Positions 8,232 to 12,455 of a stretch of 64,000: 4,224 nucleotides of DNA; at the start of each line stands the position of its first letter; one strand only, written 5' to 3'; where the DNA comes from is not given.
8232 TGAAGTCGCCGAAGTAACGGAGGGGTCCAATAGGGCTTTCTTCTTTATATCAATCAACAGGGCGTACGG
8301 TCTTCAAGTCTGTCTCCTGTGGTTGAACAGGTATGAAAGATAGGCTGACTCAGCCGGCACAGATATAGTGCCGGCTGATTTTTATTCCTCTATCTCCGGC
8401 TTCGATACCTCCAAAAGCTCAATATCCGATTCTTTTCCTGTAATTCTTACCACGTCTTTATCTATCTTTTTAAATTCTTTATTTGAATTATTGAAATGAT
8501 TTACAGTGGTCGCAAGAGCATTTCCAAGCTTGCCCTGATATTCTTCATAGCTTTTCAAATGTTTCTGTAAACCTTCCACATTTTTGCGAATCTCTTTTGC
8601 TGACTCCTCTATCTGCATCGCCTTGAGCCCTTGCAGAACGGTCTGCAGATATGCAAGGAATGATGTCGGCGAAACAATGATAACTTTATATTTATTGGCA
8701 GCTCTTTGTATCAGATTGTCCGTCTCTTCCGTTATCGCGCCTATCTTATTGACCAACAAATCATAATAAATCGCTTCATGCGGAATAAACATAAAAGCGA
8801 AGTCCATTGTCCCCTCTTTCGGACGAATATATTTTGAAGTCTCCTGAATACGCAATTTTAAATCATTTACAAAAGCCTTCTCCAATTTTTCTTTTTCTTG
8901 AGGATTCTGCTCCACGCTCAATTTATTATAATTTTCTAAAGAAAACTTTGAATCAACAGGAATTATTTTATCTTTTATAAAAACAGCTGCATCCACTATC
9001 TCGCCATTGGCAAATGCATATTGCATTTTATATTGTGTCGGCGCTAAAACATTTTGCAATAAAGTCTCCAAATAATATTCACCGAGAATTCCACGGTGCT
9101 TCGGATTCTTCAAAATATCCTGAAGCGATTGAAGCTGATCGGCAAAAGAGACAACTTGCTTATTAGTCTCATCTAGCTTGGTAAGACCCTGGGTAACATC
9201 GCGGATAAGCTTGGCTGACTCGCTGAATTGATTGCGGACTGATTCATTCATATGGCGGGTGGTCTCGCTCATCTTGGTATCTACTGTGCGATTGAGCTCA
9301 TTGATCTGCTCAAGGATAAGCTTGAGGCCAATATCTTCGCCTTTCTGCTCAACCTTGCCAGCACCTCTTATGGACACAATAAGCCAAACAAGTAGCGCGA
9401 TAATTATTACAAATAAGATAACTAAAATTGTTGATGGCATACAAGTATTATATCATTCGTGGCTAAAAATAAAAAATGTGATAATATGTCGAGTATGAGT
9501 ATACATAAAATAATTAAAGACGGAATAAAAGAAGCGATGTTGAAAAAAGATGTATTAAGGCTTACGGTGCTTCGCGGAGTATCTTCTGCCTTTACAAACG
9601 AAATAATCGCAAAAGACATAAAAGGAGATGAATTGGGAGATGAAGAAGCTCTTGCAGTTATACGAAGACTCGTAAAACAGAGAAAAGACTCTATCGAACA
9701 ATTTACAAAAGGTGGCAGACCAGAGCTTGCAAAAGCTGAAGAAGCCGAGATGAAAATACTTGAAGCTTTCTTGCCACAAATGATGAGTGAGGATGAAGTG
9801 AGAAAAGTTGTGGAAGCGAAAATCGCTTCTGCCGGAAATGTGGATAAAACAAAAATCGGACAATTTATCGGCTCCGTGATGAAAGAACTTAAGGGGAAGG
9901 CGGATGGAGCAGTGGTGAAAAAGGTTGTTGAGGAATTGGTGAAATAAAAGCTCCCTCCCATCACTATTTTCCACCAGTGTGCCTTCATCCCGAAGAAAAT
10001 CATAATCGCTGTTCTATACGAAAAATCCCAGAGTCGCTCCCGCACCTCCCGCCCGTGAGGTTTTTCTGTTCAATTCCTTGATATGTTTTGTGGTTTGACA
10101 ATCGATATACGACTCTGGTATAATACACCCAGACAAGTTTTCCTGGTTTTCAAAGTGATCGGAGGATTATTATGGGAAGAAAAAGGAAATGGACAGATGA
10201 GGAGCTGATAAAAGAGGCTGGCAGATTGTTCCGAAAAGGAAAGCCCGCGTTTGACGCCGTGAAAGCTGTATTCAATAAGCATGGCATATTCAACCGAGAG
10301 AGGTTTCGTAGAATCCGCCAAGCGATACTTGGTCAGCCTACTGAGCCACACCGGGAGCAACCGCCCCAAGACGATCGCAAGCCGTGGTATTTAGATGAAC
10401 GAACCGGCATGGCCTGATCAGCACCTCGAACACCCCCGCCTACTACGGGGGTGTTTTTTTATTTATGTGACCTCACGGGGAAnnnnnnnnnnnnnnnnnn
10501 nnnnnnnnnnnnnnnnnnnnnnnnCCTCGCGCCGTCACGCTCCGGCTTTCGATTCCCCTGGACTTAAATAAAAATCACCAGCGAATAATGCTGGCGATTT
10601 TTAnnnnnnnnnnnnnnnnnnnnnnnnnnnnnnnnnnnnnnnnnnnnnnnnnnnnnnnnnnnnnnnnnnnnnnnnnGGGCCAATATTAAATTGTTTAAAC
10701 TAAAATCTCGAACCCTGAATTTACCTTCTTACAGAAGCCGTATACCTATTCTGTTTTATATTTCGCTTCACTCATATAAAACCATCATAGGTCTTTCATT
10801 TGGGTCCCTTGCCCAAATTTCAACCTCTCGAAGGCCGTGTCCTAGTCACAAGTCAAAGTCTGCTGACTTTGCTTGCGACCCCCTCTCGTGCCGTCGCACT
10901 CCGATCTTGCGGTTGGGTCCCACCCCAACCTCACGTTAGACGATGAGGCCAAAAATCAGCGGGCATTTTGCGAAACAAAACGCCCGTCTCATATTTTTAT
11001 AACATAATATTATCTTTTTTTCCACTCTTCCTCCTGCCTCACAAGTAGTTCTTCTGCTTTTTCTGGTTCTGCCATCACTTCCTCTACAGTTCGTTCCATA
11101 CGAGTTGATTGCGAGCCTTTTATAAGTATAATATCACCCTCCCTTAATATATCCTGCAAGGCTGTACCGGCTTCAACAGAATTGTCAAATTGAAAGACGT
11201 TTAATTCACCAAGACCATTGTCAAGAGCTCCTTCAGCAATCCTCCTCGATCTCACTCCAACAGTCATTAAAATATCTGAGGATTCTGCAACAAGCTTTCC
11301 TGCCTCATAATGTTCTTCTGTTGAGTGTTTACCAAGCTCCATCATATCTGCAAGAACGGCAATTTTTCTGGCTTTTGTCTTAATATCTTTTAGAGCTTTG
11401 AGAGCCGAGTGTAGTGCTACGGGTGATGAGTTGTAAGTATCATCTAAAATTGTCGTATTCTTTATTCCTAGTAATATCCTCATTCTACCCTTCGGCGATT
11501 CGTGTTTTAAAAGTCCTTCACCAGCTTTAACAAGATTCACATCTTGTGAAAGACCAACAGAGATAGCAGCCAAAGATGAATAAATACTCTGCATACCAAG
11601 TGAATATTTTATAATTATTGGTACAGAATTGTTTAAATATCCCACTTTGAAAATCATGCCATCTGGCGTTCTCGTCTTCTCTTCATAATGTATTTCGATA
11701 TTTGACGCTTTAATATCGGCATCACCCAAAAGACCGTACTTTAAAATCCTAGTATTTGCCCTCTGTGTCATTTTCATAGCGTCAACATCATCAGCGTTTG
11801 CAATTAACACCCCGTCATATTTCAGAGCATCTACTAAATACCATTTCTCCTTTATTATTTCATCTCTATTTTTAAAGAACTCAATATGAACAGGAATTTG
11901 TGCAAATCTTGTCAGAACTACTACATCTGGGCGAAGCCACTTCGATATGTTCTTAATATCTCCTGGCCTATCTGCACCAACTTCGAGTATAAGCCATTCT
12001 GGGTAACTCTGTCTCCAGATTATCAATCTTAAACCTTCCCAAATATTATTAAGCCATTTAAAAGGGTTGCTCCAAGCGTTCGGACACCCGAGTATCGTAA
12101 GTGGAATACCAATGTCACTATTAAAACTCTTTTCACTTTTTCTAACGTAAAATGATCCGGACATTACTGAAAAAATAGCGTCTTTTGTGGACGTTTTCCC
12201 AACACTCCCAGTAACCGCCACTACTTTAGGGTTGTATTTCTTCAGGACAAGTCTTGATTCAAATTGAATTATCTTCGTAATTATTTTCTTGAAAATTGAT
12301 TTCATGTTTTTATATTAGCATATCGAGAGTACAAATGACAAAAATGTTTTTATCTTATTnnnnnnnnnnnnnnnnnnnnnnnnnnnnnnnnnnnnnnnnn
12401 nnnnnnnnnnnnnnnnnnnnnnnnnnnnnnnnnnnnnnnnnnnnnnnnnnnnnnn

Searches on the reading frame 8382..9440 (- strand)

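Call 72: search_protein_families(library=pfam, proteins=[window:8382-9440:-], max_evalue=0.0001)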
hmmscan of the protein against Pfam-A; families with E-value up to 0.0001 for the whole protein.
window:8382-9440:- (352 aa): 1 family
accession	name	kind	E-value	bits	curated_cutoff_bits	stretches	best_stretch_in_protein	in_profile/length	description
PF02646.22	RmuC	-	9.8e-50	169.7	26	1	45-332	2-273/291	RmuC family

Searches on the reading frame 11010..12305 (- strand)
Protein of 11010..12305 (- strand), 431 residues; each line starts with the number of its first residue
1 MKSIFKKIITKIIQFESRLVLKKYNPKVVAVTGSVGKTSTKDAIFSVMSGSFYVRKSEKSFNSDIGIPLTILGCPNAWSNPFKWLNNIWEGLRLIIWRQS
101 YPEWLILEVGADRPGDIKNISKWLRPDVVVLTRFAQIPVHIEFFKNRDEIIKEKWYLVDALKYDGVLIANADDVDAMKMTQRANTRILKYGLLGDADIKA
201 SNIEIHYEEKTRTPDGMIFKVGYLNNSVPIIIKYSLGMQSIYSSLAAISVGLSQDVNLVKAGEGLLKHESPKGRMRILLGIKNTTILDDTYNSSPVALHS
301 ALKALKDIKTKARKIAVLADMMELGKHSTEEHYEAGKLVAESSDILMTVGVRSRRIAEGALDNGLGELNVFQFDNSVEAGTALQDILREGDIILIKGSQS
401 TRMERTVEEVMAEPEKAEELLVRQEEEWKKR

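Call 9: search_protein_families(library=pfam, proteins=[window:11010-12305:-], max_evalue=0.001)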
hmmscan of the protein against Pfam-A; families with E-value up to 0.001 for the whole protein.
window:11010-12305:- (431 aa): 2 families
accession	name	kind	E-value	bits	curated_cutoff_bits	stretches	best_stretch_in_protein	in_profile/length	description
PF08245.18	Mur_ligase_M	-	1.2e-23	84.6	24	2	102-221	57-173/200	Mur ligase middle domain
PF02875.26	Mur_ligase_C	-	8.4e-18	65.9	28.4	1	273-398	1-126/127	Mur ligase, glutamate ligase domain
